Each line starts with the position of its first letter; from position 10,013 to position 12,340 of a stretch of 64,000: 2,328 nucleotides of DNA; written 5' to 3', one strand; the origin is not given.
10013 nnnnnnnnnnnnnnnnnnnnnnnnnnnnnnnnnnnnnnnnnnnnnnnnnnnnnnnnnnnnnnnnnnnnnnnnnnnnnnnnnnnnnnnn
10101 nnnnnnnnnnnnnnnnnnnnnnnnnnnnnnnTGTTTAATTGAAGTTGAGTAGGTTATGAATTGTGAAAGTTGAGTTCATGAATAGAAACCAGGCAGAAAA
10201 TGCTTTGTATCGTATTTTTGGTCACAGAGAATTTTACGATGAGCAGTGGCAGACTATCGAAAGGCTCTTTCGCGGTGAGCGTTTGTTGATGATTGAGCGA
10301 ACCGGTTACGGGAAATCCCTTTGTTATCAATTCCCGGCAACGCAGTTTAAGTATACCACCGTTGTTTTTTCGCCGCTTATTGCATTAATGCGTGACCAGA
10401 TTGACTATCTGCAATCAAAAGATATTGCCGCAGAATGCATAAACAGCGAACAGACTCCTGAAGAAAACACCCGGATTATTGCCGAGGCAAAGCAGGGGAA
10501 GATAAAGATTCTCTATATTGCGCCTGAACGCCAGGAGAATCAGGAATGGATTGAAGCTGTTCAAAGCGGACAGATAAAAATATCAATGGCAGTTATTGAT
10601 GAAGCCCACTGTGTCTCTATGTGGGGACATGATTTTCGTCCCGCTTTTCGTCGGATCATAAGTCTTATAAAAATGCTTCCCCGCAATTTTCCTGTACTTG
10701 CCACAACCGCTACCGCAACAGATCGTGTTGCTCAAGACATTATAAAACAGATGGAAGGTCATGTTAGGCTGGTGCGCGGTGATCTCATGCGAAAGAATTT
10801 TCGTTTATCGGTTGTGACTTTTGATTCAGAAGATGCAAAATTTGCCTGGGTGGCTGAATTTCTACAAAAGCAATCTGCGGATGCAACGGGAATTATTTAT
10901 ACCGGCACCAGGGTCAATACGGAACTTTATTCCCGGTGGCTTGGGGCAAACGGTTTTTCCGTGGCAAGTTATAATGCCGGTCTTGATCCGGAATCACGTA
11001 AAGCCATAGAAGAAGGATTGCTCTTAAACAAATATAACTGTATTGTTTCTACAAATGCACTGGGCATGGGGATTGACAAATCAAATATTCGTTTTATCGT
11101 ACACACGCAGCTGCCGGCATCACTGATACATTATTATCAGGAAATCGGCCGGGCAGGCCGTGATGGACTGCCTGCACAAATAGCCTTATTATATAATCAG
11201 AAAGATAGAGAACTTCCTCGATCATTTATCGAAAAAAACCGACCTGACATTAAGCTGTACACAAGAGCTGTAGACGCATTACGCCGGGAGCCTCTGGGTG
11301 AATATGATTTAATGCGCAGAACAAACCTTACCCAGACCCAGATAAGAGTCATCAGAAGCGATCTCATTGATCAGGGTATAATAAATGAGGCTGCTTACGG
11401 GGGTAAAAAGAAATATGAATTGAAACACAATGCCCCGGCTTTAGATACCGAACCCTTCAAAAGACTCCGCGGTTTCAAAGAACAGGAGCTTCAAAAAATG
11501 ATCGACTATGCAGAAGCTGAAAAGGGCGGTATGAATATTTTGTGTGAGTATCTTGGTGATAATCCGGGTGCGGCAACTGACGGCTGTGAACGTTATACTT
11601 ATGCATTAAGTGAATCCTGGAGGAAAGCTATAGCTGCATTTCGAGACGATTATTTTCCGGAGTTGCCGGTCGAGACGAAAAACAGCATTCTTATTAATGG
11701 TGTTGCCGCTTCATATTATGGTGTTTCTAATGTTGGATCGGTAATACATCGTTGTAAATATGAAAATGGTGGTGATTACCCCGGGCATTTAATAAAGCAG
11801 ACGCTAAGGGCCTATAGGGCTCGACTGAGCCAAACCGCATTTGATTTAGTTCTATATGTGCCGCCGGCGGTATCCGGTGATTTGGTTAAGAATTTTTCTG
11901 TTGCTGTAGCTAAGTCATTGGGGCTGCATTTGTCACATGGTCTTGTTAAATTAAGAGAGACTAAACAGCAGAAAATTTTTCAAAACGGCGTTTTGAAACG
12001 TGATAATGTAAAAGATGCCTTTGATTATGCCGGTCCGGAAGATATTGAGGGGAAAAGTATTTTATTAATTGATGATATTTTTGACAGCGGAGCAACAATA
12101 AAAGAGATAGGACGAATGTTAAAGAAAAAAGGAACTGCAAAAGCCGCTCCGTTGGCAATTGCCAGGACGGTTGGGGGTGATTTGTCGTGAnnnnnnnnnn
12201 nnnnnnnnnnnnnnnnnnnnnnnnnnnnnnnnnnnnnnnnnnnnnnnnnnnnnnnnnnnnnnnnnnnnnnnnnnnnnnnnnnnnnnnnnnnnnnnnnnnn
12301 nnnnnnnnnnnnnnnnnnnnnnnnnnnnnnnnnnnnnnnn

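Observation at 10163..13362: Horizontally acquired RecQ-helicase::ComF-PRTase fusion translationally coupled to a DprA homolog: a non-canonical competence-like DNA-processing cassette in a mobile island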

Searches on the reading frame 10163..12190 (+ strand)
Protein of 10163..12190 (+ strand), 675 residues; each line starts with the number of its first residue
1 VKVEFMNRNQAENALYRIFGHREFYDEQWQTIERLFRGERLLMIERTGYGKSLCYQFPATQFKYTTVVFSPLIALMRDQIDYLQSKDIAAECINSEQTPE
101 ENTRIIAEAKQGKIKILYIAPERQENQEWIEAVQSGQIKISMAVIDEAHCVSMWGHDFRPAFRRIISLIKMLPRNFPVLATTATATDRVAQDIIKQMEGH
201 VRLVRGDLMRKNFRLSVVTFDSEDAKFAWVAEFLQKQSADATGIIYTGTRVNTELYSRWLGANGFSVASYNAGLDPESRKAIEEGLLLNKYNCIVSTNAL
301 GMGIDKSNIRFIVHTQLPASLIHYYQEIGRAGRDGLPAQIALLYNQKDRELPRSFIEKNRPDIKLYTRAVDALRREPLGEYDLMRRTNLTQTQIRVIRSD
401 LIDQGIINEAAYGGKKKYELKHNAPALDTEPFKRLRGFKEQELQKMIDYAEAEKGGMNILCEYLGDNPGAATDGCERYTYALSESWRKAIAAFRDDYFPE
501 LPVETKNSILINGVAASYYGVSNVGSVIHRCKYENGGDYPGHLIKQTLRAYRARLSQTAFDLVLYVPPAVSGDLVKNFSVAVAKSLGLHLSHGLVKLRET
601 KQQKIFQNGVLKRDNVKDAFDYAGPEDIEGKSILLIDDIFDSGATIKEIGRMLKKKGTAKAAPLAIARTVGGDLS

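Call 3: search_protein_families(library=pfam, proteins=[window:10163-12190:+], max_evalue=0.01)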
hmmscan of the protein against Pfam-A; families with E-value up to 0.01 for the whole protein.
window:10163-12190:+ (675 aa): 3 families
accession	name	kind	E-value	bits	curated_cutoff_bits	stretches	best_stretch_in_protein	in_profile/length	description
PF00270.35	DEAD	-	2.1e-21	76.8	26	1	27-192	3-166/167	DEAD/DEAH box helicase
PF00271.37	Helicase_C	-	8.7e-21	74.7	23.5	1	226-335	2-110/110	Helicase conserved C-terminal domain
PF00156.33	Pribosyltran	-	4.4e-07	29.8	26.3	1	614-659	79-116/158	Phosphoribosyl transferase domain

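Call 4: search_protein_families(library=padloc, proteins=[window:10163-12190:+], max_evalue=0.01)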
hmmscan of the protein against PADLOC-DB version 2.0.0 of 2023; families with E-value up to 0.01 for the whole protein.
window:10163-12190:+ (675 aa): 29 families (the best 25 are shown)
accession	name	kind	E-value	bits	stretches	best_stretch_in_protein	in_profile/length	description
PDLC03928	PsyrT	-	1.9e-239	794.6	1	6-673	1-688/689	-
PDLC02864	DpdF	-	3.8e-110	367.5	1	8-375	7-369/610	DpdF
PDLC02861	DpdF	-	3.5e-101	337.4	1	5-360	10-359/611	DpdF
PDLC02870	DpdF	-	3.9e-94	314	1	17-475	7-463/534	DpdF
PDLC02865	DpdF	-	5.2e-67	224.4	1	15-467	751-1197/1499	DpdF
PDLC02859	DpdF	-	1.2e-45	154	1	15-337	92-418/545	DpdF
PDLC01089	C3a193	-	2.4e-39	133.4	1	41-348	270-596/983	poss. alt. Cas3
PDLC02868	DpdF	-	8.1e-39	131.1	2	14-210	329-530/1078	DpdF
PDLC02855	DpdF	-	3.2e-36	122.9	1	47-350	166-485/825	DpdF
PDLC02872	DpdF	-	3.8e-34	116.3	1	46-352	183-513/859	DpdF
PDLC02857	DpdF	-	1.6e-29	100.6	1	45-354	203-548/911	DpdF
PDLC02863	DpdF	-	2.5e-28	97.2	1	208-375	21-185/488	DpdF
PDLC02862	DpdF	-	1.5e-27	93.8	1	37-346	134-465/811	DpdF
PDLC02867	DpdF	-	7.6e-24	82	1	102-349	228-483/855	DpdF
PDLC02860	DpdF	-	4.3e-14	50.1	1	139-358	10-234/547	DpdF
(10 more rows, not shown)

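Call 5: search_protein_families(library=ncbifam, proteins=[window:10163-12190:+], max_evalue=0.01)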
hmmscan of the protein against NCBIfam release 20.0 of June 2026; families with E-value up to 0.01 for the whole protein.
window:10163-12190:+ (675 aa): 30 families (the best 25 are shown)
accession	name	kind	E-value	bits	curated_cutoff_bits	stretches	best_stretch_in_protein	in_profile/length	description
TIGR01389.1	recQ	equivalog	3.4e-108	362.6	640.2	1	12-365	2-349/591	DNA helicase RecQ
TIGR00614.1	recQ_fam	subfamily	5.2e-100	335.5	219.8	1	15-361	3-347/470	RecQ family ATP-dependent DNA helicase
NF008279.0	PRK11057.1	equivalog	3e-89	300.1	1015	1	7-358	9-354/608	ATP-dependent DNA helicase RecQ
NF041063.1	DpdF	equivalog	2e-50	172.2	550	1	47-355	167-493/813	protein DpdF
TIGR03817.1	DECH_helic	hypoth_equivalog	9.6e-17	60.5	874.1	1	19-343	32-382/742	helicase/secretion neighborhood putative DEAH-box helicase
TIGR04121.1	DEXH_lig_assoc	equivalog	8.6e-14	50.2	850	1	26-332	16-344/804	ligase-associated DNA damage response DEXH box helicase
NF053631.1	RNA_helic_CshA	equivalog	1.9e-09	36.9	646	1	20-336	18-333/434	degradosome RNA helicase CshA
NF008616.0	PRK11595.1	equivalog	8.9e-09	35.1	304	1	591-669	151-226/227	DNA utilization protein GntX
NF008394.0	PRK11192.1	equivalog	1.8e-08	33.6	507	1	213-343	221-350/441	ATP-dependent RNA helicase SrmB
TIGR00201.1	comF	subfamily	3.8e-08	33.5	233.55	1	589-668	114-190/190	ComF family protein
NF008642.0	PRK11634.1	equivalog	2.3e-07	29.6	989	1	180-387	188-388/628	DEAD/DEAH family ATP-dependent RNA helicase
NF008744.0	PRK11776.1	equivalog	3.2e-07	29.3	524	1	139-350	147-352/460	ATP-dependent RNA helicase DbpA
NF010338.0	PRK13767.1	equivalog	4.1e-07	28.6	849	1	239-333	284-384/877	ATP-dependent helicase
NF053636.1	DDHlcsCsdAPsy1082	equivalog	2.6e-06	26.3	890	1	232-336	236-339/512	DEAD/DEAH box helicase CsdA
TIGR01203.1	HGPRTase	equivalog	2.9e-06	27.1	150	1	626-659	81-114/167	hypoxanthine phosphoribosyltransferase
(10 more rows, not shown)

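Call 12: find_homologous_proteins(query=window:10163-12187:+, max_evalue=1e-10)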
Query window:10163-12187:+ (675 aa): 8000 proteins with E <= 1e-10 among 8000 candidates; the best 120 are listed.
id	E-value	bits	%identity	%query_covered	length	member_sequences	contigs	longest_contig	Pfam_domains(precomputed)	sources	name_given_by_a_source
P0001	0.0e+0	1533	100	100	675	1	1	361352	PF00270.36,PF00156.34,PF00271.38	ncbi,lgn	-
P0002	0.0e+0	1153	74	99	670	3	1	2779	PF00270.36,PF00156.34,PF00271.38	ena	-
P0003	1.3e-290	983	65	99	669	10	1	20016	PF00270.36,PF00156.34,PF00271.38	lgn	-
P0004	1.3e-290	983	65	99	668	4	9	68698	PF00270.36,PF00156.34,PF00271.38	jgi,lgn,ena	-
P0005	2.0e-284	963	63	99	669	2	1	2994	PF00270.36,PF00156.34,PF00271.38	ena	-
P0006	4.3e-284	962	63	99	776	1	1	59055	PF00270.36,PF00156.34,PF00271.38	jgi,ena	-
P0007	1.7e-282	956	63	99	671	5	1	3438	PF00270.36,PF00156.34,PF16124.11,PF00271.38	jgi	-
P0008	2.0e-282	956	63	99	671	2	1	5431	PF00270.36,PF00156.34,PF16124.11,PF00271.38,PF04851.22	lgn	-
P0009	2.4e-282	956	62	100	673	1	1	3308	PF00270.36,PF00156.34,PF16124.11,PF00271.38,PF04851.22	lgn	-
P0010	2.7e-282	956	63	99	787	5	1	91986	PF00270.36,PF00156.34,PF00271.38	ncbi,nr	ncbi:RecQ family ATP-dependent DNA helicase [candidate division KSB1 bacterium]|nr:RecQ family ATP-d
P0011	4.0e-282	955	65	99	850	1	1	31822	PF00270.36,PF00156.34,PF00570.29,PF00271.38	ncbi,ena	-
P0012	8.5e-282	954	62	99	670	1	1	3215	PF00270.36,PF00156.34,PF16124.11,PF00271.38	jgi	jgi:ATP-dependent DNA helicase RecQ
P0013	1.4e-281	953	63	99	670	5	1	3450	PF00270.36,PF00156.34,PF16124.11,PF00271.38,PF04851.22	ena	-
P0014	1.9e-281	953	63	99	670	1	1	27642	PF00270.36,PF00156.34,PF16124.11,PF00271.38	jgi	-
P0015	3.7e-281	952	63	99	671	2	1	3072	PF00270.36,PF00156.34,PF16124.11,PF00271.38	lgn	-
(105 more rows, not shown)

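Call 13: find_encoding_contigs(protein=P0001, flank=10000, max_places=3)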
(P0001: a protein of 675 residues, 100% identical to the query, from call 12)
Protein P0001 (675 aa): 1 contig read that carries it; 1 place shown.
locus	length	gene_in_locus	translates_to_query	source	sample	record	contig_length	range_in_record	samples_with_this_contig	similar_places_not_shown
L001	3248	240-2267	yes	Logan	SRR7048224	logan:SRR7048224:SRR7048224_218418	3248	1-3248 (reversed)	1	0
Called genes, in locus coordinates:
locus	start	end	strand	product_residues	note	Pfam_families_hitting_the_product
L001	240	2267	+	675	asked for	PF00270:DEAD, PF00271:Helicase_C, PF00156:Pribosyltran (weak)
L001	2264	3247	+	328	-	?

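Call 17: find_related_loci(query=A1, collection=genome_contigs, flank=6000)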
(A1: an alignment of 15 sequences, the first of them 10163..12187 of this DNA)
Query A1 (675 aa) in genome_contigs; peptide patterns used: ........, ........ (x = any residue, [..] = any of these).
599 stretches matched a pattern (row limit reached: there are more); 555 encode a relative of the query (tblastn E <= 1e-3); the best 80 are kept; 80 distinct loci.
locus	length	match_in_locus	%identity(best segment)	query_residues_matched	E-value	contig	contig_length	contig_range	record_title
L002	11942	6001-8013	64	6-674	0e+0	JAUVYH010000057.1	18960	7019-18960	MAG: Candidatus Neomarinimicrobiota bacterium isolate CSMAG_1237 CSMAG_1237_k141_426451_length_18960_cov_7.9836, whole g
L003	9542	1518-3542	63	1-674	0e+0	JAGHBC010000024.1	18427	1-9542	MAG: Candidatus Neomarinimicrobiota bacterium isolate AUK246 PB_MBMC_200_c_000000000127, whole genome shotgun sequence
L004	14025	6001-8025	63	1-674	0e+0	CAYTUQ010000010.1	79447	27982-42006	MAG TPA_asm: uncultured bacterium isolate binchicken_co262_234 genome assembly, contig: NODE_189_length_79447_cov_25.071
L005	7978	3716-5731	62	2-672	0e+0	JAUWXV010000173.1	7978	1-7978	MAG: bacterium isolate CSMAG_2693 CSMAG_2693_k141_1944106_length_7978_cov_8.0000, whole genome shotgun sequence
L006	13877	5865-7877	60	5-674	0e+0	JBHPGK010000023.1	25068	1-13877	Candidate division KSB1 bacterium isolate SAG AM-311-M08 NODE_23_length_25068_cov_27.872906, whole genome shotgun sequen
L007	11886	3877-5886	61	6-674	0e+0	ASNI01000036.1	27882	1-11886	Cloacimonetes bacterium SCGC AAA252-N17 A252N17DRAFT_contig_35_0.36_C, whole genome shotgun sequence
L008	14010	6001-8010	60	6-674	0e+0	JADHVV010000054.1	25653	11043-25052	MAG: candidate division KSB1 bacterium isolate BS750m-G10 BS-750m-C2538, whole genome shotgun sequence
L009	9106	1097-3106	60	6-674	0e+0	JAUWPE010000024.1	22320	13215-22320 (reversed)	MAG: Candidatus Cloacimonadota bacterium isolate CSMAG_2468 CSMAG_2468_k141_602446_length_22320_cov_18.9445, whole genom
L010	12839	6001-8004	61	6-674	0e+0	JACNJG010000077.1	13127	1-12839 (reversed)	MAG: Candidatus Cloacimonadota bacterium isolate NIOZ-UU3 NIOZ-UU_NODE_5974_length_13127_cov_35.2176, whole genome shotg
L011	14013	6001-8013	61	6-675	0e+0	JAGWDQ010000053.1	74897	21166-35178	MAG: Candidatus Altarchaeum sp. isolate HURL_140 BJP_V-140m-2014_212_length_74897_cov_2338.71, whole genome shotgun sequ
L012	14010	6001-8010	60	6-674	0e+0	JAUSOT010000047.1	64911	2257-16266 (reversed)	MAG: Candidatus Cloacimonadales bacterium isolate E21_maxbin.083 E21_k141_292975, whole genome shotgun sequence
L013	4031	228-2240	60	6-674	0e+0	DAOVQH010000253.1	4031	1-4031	MAG TPA_asm: Candidatus Cloacimonadota bacterium isolate CSMAG_1570 CSMAG_1570_k141_1572142_length_4031_cov_28.0000, who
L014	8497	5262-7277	60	2-672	0e+0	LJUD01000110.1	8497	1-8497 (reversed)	MAG: bacterium SM23_31 isolate SM23_31 WORSMTZ_24210, whole genome shotgun sequence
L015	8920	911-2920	59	6-674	0e+0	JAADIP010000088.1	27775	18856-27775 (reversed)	MAG: Calditrichota bacterium isolate M_MetaBat.59 contig-127_5570, whole genome shotgun sequence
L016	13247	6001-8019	59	6-675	0e+0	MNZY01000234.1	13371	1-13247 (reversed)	MAG: Candidatus Altarchaeum sp. CG2_30_32_3053 cg_3.0_sub100_scaffold_161_c, whole genome shotgun sequence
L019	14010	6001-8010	59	6-674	0e+0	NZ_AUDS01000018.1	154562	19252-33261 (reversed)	Terrimonas ferruginea DSM 30193 H608DRAFT_scaffold00011.11_C, whole genome shotgun sequence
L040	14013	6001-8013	58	6-675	0e+0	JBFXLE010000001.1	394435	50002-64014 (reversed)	MAG: Calditrichaceae bacterium isolate CA_2019_TPIn_91 NODE_60_length_394435_cov_22.298049_TPIn, whole genome shotgun se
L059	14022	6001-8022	56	2-674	0e+0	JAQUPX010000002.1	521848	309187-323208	MAG: bacterium isolate STD1_36 NODE_20_length_521848_cov_8.157435_Sandtown_D1, whole genome shotgun sequence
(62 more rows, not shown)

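Call 19: search_solved_structures(query=window:10163-12187:+, max_evalue=0.001)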
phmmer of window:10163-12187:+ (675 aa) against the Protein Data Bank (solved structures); distinct sequences matched with E-value up to 0.001: 116 (the best 60 are shown).
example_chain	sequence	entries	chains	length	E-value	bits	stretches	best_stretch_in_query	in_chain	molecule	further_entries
1oyw_A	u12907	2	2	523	5.7e-72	245.9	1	9-358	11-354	ATP-dependent DNA helicase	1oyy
4tmu_A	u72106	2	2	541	9.5e-72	245.2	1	9-361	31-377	RecQ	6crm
4q47_A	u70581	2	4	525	1.3e-63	218.4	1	10-362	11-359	DNA helicase RecQ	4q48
7zms_A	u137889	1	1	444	6.4e-57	196.2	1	10-358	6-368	ATP-dependent DNA helicase Q5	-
5lb5_A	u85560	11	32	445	7.8e-57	195.9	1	12-358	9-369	ATP-dependent DNA helicase Q5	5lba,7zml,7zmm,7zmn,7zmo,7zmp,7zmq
5lb3_B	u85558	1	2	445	8.2e-57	195.9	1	12-358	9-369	ATP-dependent DNA helicase Q5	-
8rl5_A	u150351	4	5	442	8.7e-57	195.8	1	12-358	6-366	ATP-dependent DNA helicase Q5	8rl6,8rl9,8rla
5lb8_A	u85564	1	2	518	1.3e-56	195.2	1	12-358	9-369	ATP-dependent DNA helicase Q5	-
8qw9_R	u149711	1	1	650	1.8e-56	194.7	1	10-358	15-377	ATP-dependent DNA helicase Q5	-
8qq2_R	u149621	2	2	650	1.8e-56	194.7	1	10-358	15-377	ATP-dependent DNA helicase Q5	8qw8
9ei2_U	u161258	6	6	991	5e-56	193.3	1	10-358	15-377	ATP-dependent DNA helicase Q5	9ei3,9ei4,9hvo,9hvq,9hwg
7auc_A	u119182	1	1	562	1.2e-55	192.1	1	8-349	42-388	Bloom syndrome protein,Bloom syndrome protein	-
7aud_A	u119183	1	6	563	1.2e-55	192.1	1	8-349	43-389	Bloom syndrome protein,Bloom syndrome protein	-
9og3_A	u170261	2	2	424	1.2e-55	192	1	13-368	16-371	Bifunctional 3'-5' exonuclease/ATP-dependent helicase WRN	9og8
9rti_A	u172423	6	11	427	1.2e-55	192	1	13-368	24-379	Bifunctional 3'-5' exonuclease/ATP-dependent helicase WRN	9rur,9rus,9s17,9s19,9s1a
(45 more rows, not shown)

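Call 21: search_dna_similar(query=window:10163-12187:+, collection=plasmids, mode=protein, max_rows=25, max_evalue=1e-30)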
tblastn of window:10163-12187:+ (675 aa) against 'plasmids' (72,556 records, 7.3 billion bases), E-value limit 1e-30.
Records with a match: 207; places in all: 222; records where one place covers at least 80% of the query: 6.
Best place of each record, by identity: <60% 207.
By first word of the organism name: Thermus 19; Pseudoalteromonas 13; Paraburkholderia 8; Rhizobium 8; Escherichia 7; Deinococcus 7; Vibrio 6; Caballeronia 5; Nostoc 4; Sinorhizobium 4; and 78 more.
By predicted mobility (MOB-suite, as given by PLSDB): non-mobilizable 177; mobilizable 19; conjugative 11.
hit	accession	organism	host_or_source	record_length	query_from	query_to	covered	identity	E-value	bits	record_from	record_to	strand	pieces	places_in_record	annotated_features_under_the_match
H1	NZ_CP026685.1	Nostoc sp. 'Peltigera membranacea cyanobiont' N6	Lichen thallus,Peltigera membranacea ...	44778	23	654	94%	32.6%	2e-83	295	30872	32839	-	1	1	RecQ family ATP-dependent DNA helicase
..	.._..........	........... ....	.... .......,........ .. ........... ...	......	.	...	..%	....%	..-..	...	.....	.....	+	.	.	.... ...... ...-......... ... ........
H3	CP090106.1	Sinorhizobium meliloti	Medicago,Cell culture,Plant nodule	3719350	24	669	96%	30.6%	1e-75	272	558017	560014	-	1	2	RecQ family ATP-dependent DNA helicase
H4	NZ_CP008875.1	Halanaeroarchaeum sulfurireducens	-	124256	7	667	98%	29.8%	2e-82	292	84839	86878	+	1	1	RecQ family ATP-dependent DNA helicase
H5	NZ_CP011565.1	Halanaeroarchaeum sulfurireducens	-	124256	7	667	98%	29.8%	4e-82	291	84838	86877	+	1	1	RecQ family ATP-dependent DNA helicase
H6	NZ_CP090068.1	Acinetobacter sp. SH20PTE14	pig manure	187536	8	645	95%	30.7%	1e-80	287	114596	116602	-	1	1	RecQ family ATP-dependent DNA helicase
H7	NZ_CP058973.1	Pseudoalteromonas sp. JSTW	cell culture,marine sediment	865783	12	530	77%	32.7%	1e-68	251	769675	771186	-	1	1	RecQ family ATP-dependent DNA helicase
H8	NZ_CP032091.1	Pseudoalteromonas donghaensis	cell culture,seawater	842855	12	530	77%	32.5%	5e-67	247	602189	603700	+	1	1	RecQ family ATP-dependent DNA helicase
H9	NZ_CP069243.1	Rhodococcus sp. USK13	cell culture,Sand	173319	8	477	70%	35.2%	3e-64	238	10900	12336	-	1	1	none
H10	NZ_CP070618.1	Rhodococcus pseudokoreensis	cell culture,rhizosphere of apple ...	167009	8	460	67%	36.3%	3e-65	241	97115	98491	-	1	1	none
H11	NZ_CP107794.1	Streptomyces clavifer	-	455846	17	491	70%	34.3%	3e-65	241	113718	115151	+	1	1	RecQ family ATP-dependent DNA helicase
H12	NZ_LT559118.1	Nonomuraea gerenzanensis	-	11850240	6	479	70%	34.1%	2e-68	251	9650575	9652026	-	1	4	none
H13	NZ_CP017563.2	Paraburkholderia sprentiae WSM5005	Lebeckia ambigua,root nodule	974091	9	489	71%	33.4%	3e-63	236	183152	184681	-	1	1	ATP-dependent DNA helicase RecQ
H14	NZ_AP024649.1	Arthrobacter sp. StoSoilB13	-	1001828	1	476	71%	33.6%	8e-66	243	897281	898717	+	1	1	none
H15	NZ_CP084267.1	Caballeronia sp. Lep1P3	Leptoglossus zonatus,Cell culture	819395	12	465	67%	35.1%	5e-74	267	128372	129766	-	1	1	ATP-dependent DNA helicase RecQ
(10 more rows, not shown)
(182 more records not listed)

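Call 22: get_annotated_region(hit=H2, flank=3000)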
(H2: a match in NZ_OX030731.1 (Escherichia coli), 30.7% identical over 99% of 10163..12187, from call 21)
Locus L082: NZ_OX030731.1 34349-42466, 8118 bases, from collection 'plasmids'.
description: Escherichia coli isolate 68 plasmid P3, complete sequence
organism: Escherichia coli (NCBI taxid 562)
taxonomy: Bacteria; Pseudomonadota; Gammaproteobacteria; Enterobacterales; Enterobacteriaceae; Escherichia; Escherichia coli
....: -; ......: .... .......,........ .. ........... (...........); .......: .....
typing (MOB-suite, as given by PLSDB): conjugative; replicon IncFIA,IncFIC; relaxase MOBF; mating-pair formation MPF_F
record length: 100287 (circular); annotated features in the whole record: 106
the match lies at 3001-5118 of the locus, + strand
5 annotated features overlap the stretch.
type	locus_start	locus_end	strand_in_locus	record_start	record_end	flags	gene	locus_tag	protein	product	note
CDS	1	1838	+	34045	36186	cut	-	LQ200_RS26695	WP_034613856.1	N-6 DNA methylase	GO:0006306 - DNA methylation [Evidence IEA]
CDS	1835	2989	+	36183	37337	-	-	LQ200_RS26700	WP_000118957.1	restriction endonuclease subunit S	GO:0006304 - DNA modification [Evidence IEA]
CDS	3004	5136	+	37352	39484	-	-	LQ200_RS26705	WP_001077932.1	RecQ family ATP-dependent DNA helicase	GO:0006310 - DNA recombination [Evidence IEA]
CDS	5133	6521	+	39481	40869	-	-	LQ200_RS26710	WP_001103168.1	DNA-processing protein DprA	GO:0009294 - DNA-mediated transformation [Evidence IEA]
CDS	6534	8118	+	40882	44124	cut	-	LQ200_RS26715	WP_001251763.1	type I restriction endonuclease subunit R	-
